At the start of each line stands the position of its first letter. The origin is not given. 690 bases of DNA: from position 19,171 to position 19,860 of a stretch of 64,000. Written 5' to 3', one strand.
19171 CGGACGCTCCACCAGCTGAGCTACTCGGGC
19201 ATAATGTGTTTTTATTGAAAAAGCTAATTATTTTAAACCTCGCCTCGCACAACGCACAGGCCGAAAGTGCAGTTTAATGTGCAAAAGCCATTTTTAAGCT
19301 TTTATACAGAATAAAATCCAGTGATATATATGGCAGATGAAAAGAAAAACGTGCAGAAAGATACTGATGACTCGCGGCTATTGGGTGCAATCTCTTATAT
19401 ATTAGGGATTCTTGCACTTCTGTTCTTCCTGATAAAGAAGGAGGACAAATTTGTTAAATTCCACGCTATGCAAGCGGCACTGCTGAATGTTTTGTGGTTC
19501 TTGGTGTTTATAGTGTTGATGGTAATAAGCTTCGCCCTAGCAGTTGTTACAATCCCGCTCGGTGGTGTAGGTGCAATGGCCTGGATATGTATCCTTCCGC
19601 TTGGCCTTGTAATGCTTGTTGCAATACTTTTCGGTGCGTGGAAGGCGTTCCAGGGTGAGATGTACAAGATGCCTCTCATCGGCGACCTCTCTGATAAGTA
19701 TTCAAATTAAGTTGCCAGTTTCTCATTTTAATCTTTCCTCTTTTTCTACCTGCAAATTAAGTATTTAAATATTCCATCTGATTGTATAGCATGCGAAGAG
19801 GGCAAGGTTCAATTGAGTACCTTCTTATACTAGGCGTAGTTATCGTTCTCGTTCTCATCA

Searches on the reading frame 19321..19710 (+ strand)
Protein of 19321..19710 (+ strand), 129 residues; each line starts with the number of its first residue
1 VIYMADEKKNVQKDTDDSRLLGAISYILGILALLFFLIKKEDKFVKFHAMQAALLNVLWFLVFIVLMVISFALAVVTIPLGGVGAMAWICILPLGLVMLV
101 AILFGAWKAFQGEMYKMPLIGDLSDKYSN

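Call 12: search_protein_families(library=pfam, max_evalue=0.01, proteins=[window:19321-19710:+])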
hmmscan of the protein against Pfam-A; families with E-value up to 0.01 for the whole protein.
window:19321-19710:+ (129 aa): 2 families
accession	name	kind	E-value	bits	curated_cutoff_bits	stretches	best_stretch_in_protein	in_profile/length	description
PF09685.15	DUF4870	-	5.5e-08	33.2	25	1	29-121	23-104/107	Domain of unknown function (DUF4870)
PF16166.10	TIC20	-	0.0002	21.6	28.6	1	28-122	91-179/181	Chloroplast import apparatus Tic20-like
